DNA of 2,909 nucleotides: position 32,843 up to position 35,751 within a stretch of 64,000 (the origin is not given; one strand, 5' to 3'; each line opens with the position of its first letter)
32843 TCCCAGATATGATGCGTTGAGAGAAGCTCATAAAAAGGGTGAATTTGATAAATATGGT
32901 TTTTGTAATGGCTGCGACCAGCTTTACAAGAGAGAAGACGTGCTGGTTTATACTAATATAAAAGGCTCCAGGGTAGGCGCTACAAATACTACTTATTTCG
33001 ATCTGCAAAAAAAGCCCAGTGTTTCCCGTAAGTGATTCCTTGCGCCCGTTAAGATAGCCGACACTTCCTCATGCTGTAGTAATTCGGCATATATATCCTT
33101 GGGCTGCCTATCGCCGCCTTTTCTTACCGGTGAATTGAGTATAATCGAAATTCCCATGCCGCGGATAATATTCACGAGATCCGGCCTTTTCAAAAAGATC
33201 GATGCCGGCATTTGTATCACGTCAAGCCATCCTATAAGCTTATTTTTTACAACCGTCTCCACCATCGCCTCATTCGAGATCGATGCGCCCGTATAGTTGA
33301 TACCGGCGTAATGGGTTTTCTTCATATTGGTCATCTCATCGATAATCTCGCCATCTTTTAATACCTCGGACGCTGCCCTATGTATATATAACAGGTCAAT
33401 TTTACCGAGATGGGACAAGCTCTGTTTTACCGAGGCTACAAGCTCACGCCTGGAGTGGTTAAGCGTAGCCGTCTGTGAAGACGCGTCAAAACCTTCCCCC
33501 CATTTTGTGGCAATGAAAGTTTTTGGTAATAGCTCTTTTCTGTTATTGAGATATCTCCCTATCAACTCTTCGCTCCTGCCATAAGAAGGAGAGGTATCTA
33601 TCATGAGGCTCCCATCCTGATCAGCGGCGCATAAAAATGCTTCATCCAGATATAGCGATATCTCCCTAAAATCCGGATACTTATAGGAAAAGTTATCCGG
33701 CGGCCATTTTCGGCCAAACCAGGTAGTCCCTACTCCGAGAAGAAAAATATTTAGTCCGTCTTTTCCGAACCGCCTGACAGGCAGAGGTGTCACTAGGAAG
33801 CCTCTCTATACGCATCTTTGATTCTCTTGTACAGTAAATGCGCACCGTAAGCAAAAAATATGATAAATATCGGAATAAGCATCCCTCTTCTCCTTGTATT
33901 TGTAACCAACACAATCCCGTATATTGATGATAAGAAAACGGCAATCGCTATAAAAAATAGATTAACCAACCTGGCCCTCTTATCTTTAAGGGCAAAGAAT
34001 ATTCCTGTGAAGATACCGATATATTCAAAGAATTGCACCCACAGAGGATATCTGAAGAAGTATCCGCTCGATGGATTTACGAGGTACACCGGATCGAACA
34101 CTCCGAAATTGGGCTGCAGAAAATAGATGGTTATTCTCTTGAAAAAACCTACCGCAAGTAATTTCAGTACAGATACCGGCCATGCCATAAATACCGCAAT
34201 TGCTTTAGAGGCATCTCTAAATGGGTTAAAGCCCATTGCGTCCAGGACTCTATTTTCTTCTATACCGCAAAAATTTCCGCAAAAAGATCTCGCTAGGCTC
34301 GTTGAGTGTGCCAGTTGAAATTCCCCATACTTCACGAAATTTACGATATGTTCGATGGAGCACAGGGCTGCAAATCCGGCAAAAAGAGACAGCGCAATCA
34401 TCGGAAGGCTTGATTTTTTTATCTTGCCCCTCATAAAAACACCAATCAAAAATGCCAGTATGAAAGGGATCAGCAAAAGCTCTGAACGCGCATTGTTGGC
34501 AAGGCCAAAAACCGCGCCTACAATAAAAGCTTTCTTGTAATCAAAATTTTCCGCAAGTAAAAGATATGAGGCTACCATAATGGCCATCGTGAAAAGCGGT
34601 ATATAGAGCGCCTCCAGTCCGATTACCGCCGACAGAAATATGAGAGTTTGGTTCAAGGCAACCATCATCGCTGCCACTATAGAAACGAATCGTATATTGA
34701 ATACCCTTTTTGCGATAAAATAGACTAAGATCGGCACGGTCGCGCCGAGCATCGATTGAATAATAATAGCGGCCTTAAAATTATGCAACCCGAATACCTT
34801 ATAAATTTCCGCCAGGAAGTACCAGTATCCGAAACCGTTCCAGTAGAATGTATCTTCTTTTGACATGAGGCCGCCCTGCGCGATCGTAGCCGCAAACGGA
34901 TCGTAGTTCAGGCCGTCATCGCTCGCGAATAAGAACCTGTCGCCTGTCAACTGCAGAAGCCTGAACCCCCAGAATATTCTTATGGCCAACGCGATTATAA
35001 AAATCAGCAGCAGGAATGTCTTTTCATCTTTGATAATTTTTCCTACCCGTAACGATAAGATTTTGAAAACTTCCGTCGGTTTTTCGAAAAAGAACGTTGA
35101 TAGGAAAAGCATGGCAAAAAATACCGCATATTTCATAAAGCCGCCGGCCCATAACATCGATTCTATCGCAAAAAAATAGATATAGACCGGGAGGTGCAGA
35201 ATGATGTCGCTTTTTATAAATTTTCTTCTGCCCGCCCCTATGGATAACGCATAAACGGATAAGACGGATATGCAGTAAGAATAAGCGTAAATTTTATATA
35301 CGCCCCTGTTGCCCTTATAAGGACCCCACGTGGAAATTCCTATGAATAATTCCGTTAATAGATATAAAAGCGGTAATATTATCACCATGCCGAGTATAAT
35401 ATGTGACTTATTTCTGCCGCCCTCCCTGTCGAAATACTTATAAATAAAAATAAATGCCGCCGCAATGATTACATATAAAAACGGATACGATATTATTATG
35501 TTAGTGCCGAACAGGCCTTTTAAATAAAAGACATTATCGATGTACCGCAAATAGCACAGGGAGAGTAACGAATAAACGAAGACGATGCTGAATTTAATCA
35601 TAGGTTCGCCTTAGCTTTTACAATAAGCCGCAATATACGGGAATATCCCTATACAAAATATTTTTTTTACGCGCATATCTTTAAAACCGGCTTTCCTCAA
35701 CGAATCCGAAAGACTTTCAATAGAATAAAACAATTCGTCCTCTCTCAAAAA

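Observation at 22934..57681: Three to four adjacent polyprenyl-phosphate-sugar synthase + GT-C membrane transferase pairs in one locus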

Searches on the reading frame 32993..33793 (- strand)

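Call 4: search_protein_families(library=pfam, proteins=[window:32993-33793:-], max_evalue=0.01)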
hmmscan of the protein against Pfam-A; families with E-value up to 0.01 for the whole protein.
window:32993-33793:- (266 aa): 2 families
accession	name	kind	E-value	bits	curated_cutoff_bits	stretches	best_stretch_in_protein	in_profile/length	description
PF00248.27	Aldo_ket_red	-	2.4e-17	63.4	24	1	19-226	2-195/291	Aldo/keto reductase family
PF15513.11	DUF4651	-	0.0037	17.6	22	1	115-143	3-31/61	Domain of unknown function (DUF4651)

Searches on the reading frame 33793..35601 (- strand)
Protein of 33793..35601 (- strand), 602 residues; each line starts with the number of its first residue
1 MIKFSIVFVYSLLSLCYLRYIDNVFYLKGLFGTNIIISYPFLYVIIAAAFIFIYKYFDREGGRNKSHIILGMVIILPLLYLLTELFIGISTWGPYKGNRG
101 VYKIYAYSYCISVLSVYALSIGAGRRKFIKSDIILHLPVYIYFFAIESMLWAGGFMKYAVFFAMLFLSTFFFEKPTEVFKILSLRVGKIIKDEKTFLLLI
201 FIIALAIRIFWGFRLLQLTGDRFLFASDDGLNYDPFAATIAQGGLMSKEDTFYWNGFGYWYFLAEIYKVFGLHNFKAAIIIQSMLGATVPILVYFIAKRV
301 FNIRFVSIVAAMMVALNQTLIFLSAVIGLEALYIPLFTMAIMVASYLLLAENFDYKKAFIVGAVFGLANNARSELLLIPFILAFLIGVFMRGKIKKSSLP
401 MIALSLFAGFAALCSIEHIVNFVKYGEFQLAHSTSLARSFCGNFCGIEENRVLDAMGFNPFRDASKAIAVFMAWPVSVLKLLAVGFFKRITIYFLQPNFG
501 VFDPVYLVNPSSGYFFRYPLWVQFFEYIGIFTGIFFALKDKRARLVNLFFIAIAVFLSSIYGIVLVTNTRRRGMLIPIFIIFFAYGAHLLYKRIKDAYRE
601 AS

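Call 3: search_protein_families(library=pfam, proteins=[window:33793-35601:-], max_evalue=0.01)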
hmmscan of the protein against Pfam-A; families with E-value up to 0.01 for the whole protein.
window:33793-35601:- (602 aa): 0 families

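Call 10: search_protein_families(library=ncbifam, proteins=[window:33793-35601:-], max_evalue=0.01)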
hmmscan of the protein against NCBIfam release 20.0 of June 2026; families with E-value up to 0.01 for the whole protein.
window:33793-35601:- (602 aa): 0 families

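Call 19: find_homologous_proteins(query=window:33793-35601:-)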
Query window:33793-35601:- (602 aa): 27 proteins with E <= 0.001 among 8000 candidates.
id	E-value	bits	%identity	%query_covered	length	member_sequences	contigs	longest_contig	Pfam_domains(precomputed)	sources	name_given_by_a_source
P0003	0.0e+0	1301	100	100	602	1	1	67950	-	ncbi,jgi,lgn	ncbi:MAG: hypothetical protein WC738_02405 [Candidatus Omnitrophota bacterium]|jgi:hypothetical prot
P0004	1.7e-170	587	48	100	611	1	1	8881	-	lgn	-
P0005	2.7e-150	520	44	98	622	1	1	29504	-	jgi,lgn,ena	-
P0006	6.4e-148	513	44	98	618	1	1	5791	-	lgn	-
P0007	6.1e-143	496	43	99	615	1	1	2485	-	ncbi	-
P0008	1.0e-142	495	43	99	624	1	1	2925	-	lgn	-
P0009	1.5e-141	492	42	99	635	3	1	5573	-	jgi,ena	-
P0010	1.7e-139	485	42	98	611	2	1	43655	-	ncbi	-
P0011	2.6e-138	481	44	99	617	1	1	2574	-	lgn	-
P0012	2.9e-137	477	43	99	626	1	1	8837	-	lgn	-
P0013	4.2e-135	470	41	100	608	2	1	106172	-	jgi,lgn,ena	-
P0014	8.6e-134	466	43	99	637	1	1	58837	-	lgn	-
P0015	6.4e-133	463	44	99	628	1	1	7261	-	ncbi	-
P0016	1.3e-130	455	40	100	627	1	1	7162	-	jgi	-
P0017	3.7e-130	454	41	99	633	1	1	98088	-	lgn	-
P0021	1.6e-123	432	39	98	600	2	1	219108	-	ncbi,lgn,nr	ncbi:MAG: hypothetical protein PHS46_03260 [Candidatus Omnitrophica bacterium]|nr:hypothetical prote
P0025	1.2e-82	297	36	87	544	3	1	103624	PF13231.13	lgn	-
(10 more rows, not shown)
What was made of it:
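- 33793..35601 (-): B_mem: all-membrane GT-C transferase with an extra N-terminal block of about 190 aa of helices. 27-member family, 6 of them with precomputed PMT_2 (call 19).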

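Call 22: search_solved_structures(query=A1, max_evalue=1, show_alignments=2)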
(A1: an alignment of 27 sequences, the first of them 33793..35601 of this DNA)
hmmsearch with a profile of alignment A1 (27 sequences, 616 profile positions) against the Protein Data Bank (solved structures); distinct sequences matched with E-value up to 1: 2.
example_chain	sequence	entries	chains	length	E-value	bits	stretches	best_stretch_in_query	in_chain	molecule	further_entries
7f2o_R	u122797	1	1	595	0.022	16.6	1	16-218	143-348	B2 bradykinin receptor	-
7f6h_A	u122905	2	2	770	0.029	16.2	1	16-218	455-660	Bradykinin receptor BK2R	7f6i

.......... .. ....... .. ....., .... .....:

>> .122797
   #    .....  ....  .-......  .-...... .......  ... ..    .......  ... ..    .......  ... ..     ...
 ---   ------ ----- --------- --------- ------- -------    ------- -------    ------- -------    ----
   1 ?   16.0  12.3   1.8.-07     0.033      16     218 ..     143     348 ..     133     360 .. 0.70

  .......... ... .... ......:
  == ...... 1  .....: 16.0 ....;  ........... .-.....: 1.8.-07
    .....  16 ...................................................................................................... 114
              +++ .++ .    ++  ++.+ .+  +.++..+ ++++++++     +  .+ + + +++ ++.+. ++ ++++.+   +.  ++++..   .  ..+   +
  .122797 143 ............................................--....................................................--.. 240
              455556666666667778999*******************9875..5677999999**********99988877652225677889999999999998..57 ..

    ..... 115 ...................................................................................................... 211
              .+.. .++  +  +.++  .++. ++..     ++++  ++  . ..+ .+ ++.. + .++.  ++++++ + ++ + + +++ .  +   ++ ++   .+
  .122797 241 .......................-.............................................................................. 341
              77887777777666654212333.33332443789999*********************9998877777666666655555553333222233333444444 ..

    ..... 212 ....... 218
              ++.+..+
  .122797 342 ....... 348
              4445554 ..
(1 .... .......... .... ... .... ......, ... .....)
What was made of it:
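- Tried and rejected: Direct Pfam, NCBIfam and PDB sequence searches of A_mem and B_mem gave nothing (calls 3, 10, 22).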

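Call 23: find_encoding_contigs(protein=P0021, flank=6000, max_places=2)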
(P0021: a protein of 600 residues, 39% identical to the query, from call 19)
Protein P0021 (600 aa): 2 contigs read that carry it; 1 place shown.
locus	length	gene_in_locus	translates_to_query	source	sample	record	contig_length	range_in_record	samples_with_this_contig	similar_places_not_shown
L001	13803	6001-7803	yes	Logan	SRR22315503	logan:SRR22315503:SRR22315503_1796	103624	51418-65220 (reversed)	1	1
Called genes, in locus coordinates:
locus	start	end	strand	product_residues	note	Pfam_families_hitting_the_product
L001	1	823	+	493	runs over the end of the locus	PF02310:B12-binding, PF04055:Radical_SAM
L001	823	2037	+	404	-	PF13439:Glyco_transf_4, PF13579:Glyco_trans_4_4 (weak), PF13692:Glyco_trans_1_4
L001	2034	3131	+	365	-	PF13439:Glyco_transf_4 (faint), PF00534:Glycos_transf_1, PF13692:Glyco_trans_1_4, PF13524:Glyco_trans_1_2 (weak)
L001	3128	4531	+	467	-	PF02310:B12-binding, PF04055:Radical_SAM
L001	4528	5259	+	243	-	PF00535:Glycos_transf_2, PF13641:Glyco_tranf_2_3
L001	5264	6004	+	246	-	PF00891:Methyltransf_2, PF01209:Ubie_methyltran, PF02353:CMAS (weak), PF13489:Methyltransf_23, PF13847:Methyltransf_31, PF08241:Methyltransf_11, PF08242:Methyltransf_12, PF13649:Methyltransf_25, +6 more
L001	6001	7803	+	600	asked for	-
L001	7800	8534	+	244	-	PF01841:Transglut_core (weak)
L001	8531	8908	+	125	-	PF01648:ACPS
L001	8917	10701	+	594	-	PF21211:FkbH_N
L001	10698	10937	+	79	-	PF00550:PP-binding (weak)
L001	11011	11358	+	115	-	PF01575:MaoC_dehydratas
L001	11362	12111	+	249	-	PF00106:adh_short, PF08659:KR, PF23441:SDR (weak), PF13561:adh_short_C2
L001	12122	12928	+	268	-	PF01522:Polysacc_deac_1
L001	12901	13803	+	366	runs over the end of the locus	PF00583:Acetyltransf_1 (weak), PF13508:Acetyltransf_7 (faint)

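Call 24: find_encoding_contigs(protein=P0013, flank=6000, max_places=2)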
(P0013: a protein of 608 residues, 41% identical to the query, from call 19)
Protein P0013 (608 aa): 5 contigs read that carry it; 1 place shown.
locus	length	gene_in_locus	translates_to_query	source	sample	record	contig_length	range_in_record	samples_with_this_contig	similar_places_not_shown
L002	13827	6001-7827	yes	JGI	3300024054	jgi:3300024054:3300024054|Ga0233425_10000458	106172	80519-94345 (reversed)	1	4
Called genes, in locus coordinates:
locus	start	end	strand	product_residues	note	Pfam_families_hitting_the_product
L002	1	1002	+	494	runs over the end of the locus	-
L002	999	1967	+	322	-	PF00535:Glycos_transf_2, PF10111:Glyco_tranf_2_2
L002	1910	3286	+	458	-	PF13231:PMT_2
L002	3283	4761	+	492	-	PF02310:B12-binding, PF04055:Radical_SAM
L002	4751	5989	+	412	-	PF13579:Glyco_trans_4_4 (weak), PF00534:Glycos_transf_1 (weak), PF13692:Glyco_trans_1_4 (weak)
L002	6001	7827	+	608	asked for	-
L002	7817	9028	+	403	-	PF03721:UDPG_MGDP_dh_N, PF00984:UDPG_MGDP_dh, PF03720:UDPG_MGDP_dh_C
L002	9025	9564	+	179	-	PF00132:Hexapep (faint)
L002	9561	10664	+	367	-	PF01041:DegT_DnrJ_EryC1, PF00155:Aminotran_1_2 (weak), PF00266:Aminotran_5 (weak), PF01053:Cys_Met_Meta_PP, PF01212:Beta_elim_lyase (weak)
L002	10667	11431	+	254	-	PF00535:Glycos_transf_2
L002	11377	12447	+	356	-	PF04321:RmlD_sub_bind, PF05368:NmrA, PF01073:3Beta_HSD, PF01370:Epimerase, PF02719:Polysacc_synt_2, PF07993:NAD_binding_4 (faint), PF13460:NAD_binding_10, PF16363:GDP_Man_Dehyd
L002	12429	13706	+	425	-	PF08421:Methyltransf_13, PF13489:Methyltransf_23, PF08484:Methyltransf_14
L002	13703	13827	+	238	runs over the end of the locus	-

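Call 25: find_encoding_contigs(protein=P0025, flank=6000, max_places=2)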
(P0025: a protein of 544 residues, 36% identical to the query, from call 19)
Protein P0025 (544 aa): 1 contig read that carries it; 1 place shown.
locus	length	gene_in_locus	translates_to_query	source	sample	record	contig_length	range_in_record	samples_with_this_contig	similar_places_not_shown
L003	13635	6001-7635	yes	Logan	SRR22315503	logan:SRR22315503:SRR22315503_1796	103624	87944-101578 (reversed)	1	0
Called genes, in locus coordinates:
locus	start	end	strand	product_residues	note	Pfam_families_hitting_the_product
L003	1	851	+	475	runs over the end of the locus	PF01590:GAF, PF13185:GAF_2, PF13492:GAF_3, PF00990:GGDEF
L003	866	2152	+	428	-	PF00990:GGDEF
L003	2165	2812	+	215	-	PF00923:TAL_FSA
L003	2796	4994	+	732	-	PF06835:LptC (faint)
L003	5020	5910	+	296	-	PF01040:UbiA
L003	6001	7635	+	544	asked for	PF13231:PMT_2 (weak)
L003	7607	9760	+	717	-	PF02310:B12-binding, PF04055:Radical_SAM, PF08241:Methyltransf_11, PF13489:Methyltransf_23 (weak), PF13649:Methyltransf_25 (weak)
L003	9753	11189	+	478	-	PF02310:B12-binding, PF04055:Radical_SAM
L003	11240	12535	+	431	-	PF02558:ApbA (faint), PF03721:UDPG_MGDP_dh_N, PF03807:F420_oxidored (faint), PF00984:UDPG_MGDP_dh, PF03720:UDPG_MGDP_dh_C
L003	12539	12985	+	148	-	PF00908:dTDP_sugar_isom, PF05523:FdtA (weak), PF14667:Polysacc_synt_C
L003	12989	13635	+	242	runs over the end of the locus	PF00483:NTP_transferase, PF12804:NTP_transf_3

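Call 36: predict_structure(alignment_id=A1)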
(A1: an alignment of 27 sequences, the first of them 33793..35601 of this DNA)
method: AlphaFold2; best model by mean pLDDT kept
length: 602 residues; sequences in the alignment: 27
mean_pLDDT: 90.1   pTM: 0.90
mean pLDDT of the five models: 90.1, 87.6, 87.4, 86.8, 86.6
residues with pLDDT >= 90: 371; 70-90: 210; 50-70: 21; < 50: 0
segments of 3 or more residues with pLDDT < 50: none
pLDDT, mean of each block of 10 residues (from residue 1): 93 95 87 83 93 84 78 95 95 82 90 95 80 88 97 96 95 85 88 95 95 89 85 91 89 83 96 95 97 98 96 93 89 96 96 95 95 90 94 89 97 91 82 73 75 91 91 96 90 81 86 86 94 96 95 93 71 92 97 88 61
secondary structure, 60 per line:
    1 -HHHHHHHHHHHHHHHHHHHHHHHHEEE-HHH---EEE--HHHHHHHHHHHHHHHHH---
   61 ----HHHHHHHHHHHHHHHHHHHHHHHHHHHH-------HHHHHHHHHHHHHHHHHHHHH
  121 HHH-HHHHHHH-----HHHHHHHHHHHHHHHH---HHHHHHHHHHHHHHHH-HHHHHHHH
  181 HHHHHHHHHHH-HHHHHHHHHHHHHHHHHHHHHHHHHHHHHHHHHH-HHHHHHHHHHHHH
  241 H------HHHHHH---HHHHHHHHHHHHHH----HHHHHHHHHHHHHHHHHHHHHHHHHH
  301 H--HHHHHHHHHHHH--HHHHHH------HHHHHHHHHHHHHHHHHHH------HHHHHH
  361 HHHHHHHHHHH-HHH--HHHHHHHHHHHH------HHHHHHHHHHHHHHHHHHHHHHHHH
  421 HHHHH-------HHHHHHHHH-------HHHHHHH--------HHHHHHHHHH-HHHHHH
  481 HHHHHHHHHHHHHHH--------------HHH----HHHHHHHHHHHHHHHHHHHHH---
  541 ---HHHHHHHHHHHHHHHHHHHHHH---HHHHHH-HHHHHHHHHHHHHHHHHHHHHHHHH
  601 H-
elements in order: H2-25 E26-28 E36-38 H41-57 H65-92 H100-123 H125-131 H137-152 H156-171 H173-191 H193-226 H228-241 H248-253 H257-270 H275-301 H304-315 H318-323 H330-348 H355-371 H378-389 H396-425 H433-441 H449-455 H464-473 H475-495 H517-537 H544-565 H569-574 H576-601
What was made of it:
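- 33793..35601 (-): AlphaFold pLDDT 90.1 (call 36).
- On Oligosaccharyltransferase (PglB/AglB/STT3): B_mem is helical membrane protein through to its C-terminus (call 36).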

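Call 40: fold_search(model_id=the predicted structure, library=pdb)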
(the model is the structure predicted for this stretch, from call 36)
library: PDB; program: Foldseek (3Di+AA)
matches with E <= 10: 550; with E <= 0.001: 11
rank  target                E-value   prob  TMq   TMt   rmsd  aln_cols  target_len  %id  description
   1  8b6l_I                8.0e-05  1.00  0.39  0.35  13.7       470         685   14  Subtomogram average of the human Sec61-TRAP-OSTA-translocon (released 2022-12-07)
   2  3waj                  2.0e-04  1.00  0.39  0.31  11.5       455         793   15  Crystal structure of the Archaeoglobus fulgidus oligosaccharyltransferase (O29867_ARCFU) complex with Zn and sulfate (released 2013-10-30)
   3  7oci_F                2.0e-04  1.00  0.36  0.34  12.1       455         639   15  Cryo-EM structure of yeast Ost6p containing oligosaccharyltransferase complex (released 2022-02-16)
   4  6gxc_A                2.5e-04  1.00  0.40  0.35  10.7       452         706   12  Bacterial oligosaccharyltransferase PglB in complex with an inhibitory peptide and a reactive lipid-linked oligosaccha (released 2018-11-14)
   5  8age_A                3.0e-04  1.00  0.36  0.34  11.7       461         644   14  Structure of yeast oligosaccharylransferase complex with acceptor peptide bound (released 2022-12-07)
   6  6s7t_A                4.1e-04  1.00  0.39  0.34  12.0       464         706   12  Cryo-EM structure of human oligosaccharyltransferase complex OST-B (released 2019-12-18)
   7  8agc_A                4.7e-04  1.00  0.37  0.32  13.3       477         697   14  Structure of yeast oligosaccharylransferase complex with lipid-linked oligosaccharide and non-acceptor peptide bound (released 2022-12-07)
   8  9n9j_I                5.7e-04  1.00  0.39  0.34  14.2       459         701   12  Structure of a GRP94 folding intermediate engaged with a CCDC134- and FKBP11-bound secretory translocon (released 2025-11-19)
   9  6ezn_F                6.4e-04  1.00  0.35  0.33  14.3       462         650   15  Cryo-EM structure of the yeast oligosaccharyltransferase (OST) complex (released 2018-01-17)
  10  5ogl_A                6.7e-04  1.00  0.40  0.35  11.7       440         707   13  Structure of bacterial oligosaccharyltransferase PglB in complex with an acceptor peptide and an lipid-linked oligosac (released 2017-10-25)
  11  8agb_A                9.6e-04  1.00  0.35  0.33  12.2       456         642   15  Structure of yeast oligosaccharylransferase complex with lipid-linked oligosaccharide bound (released 2022-12-07)
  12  3wak                  1.2e-03  1.00  0.38  0.28  12.4       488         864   16  Crystal structure of the Archaeoglobus fulgidus oligosaccharyltransferase (O29867_ARCFU) in the apo form (released 2013-10-30)
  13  8pn9_A                1.4e-03  1.00  0.38  0.36  14.1       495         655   11  Structure of human oligosaccharyltransferase OST-A complex bound to NGI-1 (released 2024-05-08)
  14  6s7o_A                2.3e-03  1.00  0.38  0.35  13.2       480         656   12  Cryo-EM structure of human oligosaccharyltransferase complex OST-A (released 2019-12-18)
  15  6ftg_5                2.7e-03  1.00  0.37  0.35  13.7       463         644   12  Subtomogram average of OST-containing ribosome-translocon complexes from canine rough microsomal membranes (released 2018-03-21)
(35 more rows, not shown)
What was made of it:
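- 33793..35601 (-): The top 34 Foldseek PDB hits are all GT-C-fold proteins (STT3/PglB/AglB, Pmt4, PIG-M, ALG3/9/12, PimE, ArnT, AftA, DPY19 and the GPI-transamidase subunit PIG-U), best E 8e-5 (call 40).
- On GT-C (GT-C_A) glycosyltransferases: B_mem: top 34 hits all GT-C-fold proteins, best E 8e-5, TM 0.35-0.42 (call 40).
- B_mem's best fold hits are oligosaccharyltransferases with low TM-scores of 0.35-0.42 (call 40). B_mem's best fold matches are en-bloc oligosaccharide transferases (call 40).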

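Call 50: find_related_loci(query=A1, collection=genome_contigs, flank=6000)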
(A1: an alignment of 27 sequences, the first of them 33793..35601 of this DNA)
Query A1 (602 aa) in genome_contigs; peptide patterns used: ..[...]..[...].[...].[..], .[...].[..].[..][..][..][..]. (x = any residue, [..] = any of these).
41 stretches matched a pattern; 7 encode a relative of the query (tblastn E <= 1e-3); 7 distinct loci.
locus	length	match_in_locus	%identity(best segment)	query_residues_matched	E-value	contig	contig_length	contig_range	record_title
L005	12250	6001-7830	42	10-598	3e-133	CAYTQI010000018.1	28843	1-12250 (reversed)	MAG TPA_asm: uncultured Planctomycetia bacterium isolate binchicken_co334_10 genome assembly, contig: NODE_2624_length_2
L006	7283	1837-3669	42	7-598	2e-129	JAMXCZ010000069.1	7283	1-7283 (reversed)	MAG: Candidatus Omnitrophota bacterium isolate MohnsGC05_bin046 NODE_71_length_7283_cov_7.330142, whole genome shotgun s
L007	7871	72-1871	41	6-598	1e-125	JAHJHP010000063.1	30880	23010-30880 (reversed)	MAG: Candidatus Omnitrophota bacterium isolate Modern_marine_planktonic.mb.39 Modern_marine_plan.mb.39_k141_612467, whol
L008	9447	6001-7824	40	6-602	9e-125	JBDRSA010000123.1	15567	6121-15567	MAG: Candidatus Omnitrophota bacterium isolate MEGAHIT-group-3.119 k141_314165, whole genome shotgun sequence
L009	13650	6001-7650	32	63-602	1e-72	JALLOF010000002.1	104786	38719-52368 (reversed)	Nitrospinae bacterium AH_259_B05_G02_I21 NODE_2_length_104786_cov_1237.23, whole genome shotgun sequence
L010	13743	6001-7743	29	13-602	4e-63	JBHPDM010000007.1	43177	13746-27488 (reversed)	Candidatus Omnitrophota bacterium isolate SAG AM-311-A19 NODE_7_length_43177_cov_31.948170, whole genome shotgun sequenc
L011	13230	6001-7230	34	188-596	3e-59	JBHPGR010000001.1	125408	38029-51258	Candidatus Omnitrophota bacterium isolate SAG AM-311-N03 NODE_1_length_125408_cov_32.136327, whole genome shotgun sequen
